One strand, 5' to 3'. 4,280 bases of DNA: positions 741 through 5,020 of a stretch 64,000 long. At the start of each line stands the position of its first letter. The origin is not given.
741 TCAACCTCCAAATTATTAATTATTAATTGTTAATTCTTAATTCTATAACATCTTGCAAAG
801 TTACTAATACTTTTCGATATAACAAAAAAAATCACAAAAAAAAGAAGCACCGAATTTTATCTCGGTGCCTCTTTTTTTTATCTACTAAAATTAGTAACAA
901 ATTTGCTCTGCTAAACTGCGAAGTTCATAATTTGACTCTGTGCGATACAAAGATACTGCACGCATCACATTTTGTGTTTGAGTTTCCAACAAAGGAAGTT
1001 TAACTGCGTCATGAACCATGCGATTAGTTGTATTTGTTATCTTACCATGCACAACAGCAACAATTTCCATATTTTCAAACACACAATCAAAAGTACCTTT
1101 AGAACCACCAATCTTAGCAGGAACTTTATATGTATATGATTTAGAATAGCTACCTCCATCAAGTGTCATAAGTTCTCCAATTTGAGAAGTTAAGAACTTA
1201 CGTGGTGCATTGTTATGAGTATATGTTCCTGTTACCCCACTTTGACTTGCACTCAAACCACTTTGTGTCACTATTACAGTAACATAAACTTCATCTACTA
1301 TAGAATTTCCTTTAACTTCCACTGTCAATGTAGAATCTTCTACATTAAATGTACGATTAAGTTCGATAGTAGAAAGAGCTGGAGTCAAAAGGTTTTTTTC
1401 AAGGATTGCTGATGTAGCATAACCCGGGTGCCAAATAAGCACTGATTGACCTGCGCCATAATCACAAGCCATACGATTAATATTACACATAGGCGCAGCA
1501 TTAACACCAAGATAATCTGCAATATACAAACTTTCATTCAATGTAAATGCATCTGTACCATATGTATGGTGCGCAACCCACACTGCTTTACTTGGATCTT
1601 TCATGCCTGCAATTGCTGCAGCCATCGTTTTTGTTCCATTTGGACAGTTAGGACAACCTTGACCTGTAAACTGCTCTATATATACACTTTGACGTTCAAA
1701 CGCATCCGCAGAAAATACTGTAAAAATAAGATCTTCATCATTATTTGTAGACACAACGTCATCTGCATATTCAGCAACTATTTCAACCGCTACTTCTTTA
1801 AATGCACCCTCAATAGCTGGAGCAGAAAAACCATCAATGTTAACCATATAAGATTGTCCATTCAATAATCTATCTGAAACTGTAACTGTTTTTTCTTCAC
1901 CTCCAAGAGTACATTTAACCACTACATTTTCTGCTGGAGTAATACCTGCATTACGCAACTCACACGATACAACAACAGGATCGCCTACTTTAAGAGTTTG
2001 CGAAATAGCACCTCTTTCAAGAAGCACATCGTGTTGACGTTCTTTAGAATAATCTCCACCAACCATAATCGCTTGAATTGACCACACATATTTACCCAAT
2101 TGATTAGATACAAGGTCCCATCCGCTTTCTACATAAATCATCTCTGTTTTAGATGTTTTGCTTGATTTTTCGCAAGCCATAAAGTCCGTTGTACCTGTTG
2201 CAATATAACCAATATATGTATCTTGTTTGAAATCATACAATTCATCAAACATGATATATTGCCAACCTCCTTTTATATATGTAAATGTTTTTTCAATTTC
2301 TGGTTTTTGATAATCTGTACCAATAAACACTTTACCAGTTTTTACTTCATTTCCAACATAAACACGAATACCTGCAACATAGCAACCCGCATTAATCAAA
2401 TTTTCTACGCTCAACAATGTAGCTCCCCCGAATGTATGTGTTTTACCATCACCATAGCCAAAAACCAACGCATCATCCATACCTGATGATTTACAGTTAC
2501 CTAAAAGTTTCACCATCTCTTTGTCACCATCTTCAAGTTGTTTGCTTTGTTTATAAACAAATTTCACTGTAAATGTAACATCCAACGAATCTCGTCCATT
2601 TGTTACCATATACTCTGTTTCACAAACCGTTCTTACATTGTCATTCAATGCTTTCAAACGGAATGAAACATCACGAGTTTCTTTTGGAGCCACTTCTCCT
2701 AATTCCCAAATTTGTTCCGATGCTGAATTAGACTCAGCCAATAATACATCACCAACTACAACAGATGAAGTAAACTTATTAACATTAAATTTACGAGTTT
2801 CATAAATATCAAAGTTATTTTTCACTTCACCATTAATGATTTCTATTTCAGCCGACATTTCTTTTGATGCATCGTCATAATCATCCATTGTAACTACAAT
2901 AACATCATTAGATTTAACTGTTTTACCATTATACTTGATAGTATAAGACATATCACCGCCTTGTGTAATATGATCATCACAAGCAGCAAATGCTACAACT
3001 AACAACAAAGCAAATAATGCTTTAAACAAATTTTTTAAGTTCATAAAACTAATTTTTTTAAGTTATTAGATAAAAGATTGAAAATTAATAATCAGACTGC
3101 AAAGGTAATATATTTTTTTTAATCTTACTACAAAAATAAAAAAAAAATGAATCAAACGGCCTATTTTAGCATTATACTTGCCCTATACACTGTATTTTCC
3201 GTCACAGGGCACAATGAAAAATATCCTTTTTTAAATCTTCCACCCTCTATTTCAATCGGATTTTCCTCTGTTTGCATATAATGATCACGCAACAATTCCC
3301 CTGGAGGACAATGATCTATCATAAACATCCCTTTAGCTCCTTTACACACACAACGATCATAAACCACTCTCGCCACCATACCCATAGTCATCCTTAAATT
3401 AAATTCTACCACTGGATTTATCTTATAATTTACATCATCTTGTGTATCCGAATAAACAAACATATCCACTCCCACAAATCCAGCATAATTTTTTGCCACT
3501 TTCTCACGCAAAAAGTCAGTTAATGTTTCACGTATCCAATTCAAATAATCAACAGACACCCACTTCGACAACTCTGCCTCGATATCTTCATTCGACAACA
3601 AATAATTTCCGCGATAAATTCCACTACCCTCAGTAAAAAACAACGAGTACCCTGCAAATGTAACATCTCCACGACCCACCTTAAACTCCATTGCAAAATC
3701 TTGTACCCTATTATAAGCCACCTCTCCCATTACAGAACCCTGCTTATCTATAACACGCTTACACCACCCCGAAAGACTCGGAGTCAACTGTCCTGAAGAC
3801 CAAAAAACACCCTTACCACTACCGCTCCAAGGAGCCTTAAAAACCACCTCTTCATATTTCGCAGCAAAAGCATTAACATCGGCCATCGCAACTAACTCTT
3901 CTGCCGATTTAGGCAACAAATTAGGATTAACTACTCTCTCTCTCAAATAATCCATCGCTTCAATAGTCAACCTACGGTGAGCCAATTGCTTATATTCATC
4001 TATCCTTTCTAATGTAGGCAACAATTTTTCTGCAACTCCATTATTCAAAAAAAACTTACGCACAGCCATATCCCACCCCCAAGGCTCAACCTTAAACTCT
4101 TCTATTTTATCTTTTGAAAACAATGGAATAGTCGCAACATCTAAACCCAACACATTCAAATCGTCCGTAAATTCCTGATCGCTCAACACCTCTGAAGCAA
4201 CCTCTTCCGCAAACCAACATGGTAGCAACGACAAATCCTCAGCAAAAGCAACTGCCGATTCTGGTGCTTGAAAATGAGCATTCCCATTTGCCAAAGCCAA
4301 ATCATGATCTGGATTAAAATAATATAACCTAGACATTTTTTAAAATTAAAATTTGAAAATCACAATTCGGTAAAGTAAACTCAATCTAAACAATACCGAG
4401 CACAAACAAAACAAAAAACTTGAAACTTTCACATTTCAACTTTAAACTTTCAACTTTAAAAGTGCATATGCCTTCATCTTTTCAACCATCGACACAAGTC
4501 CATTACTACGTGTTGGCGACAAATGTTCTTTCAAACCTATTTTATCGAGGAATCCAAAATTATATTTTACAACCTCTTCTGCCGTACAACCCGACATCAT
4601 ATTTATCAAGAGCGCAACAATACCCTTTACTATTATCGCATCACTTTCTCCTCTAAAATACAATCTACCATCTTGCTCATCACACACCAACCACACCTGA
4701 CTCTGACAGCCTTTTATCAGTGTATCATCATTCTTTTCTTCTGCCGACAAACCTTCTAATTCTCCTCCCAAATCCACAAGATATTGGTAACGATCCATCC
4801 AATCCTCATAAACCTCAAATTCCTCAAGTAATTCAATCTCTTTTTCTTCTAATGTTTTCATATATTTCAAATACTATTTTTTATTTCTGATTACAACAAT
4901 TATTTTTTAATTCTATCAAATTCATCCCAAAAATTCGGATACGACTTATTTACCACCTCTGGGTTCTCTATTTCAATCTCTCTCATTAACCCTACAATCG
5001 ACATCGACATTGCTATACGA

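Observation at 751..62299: Heptamer arrays mark most gene and operon junctions of the backbone but are missing from the AT-rich islands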

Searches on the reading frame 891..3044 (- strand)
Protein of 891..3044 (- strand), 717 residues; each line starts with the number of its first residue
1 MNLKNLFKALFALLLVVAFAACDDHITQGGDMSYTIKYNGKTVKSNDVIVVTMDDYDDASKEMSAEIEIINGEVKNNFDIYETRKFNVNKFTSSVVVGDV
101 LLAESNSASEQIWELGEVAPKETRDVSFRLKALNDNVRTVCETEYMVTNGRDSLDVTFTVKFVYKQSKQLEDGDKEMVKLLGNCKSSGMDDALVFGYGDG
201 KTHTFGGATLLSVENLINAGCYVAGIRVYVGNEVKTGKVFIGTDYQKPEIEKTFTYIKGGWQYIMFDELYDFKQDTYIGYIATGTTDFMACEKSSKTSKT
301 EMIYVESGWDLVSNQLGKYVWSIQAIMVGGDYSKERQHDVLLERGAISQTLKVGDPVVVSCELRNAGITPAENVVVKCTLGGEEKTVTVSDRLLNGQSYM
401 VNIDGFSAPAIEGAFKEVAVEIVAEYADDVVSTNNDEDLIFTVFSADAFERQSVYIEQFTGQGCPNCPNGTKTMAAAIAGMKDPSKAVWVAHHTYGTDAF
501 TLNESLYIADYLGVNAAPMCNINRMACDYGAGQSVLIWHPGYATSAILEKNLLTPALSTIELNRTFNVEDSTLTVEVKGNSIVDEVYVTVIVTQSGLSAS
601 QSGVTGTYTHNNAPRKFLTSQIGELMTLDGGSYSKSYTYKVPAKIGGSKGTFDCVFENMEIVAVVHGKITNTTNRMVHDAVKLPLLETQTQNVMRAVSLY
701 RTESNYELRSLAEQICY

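Call 10: search_protein_families(library=pfam, proteins=[window:891-3044:-])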
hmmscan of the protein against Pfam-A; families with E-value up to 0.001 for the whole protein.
window:891-3044:- (717 aa): 1 family
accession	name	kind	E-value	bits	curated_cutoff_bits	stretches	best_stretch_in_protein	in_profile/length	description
PF11551.14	Omp28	-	4.6e-09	36.8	34.9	1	509-681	5-163/171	Outer membrane protein Omp28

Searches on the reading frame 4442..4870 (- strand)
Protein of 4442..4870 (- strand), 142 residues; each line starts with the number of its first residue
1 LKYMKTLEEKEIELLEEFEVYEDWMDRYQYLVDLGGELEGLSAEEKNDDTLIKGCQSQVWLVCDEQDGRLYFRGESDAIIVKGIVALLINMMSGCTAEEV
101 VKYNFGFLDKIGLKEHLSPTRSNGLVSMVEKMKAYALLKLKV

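Call 10: search_protein_families(library=pfam, proteins=[window:4442-4870:-])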
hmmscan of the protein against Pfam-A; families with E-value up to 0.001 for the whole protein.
window:4442-4870:- (142 aa): 1 family
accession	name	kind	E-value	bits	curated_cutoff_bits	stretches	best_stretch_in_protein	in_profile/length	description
PF02657.20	SufE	-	2e-45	153.9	27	1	16-134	2-120/121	Fe-S metabolism associated domain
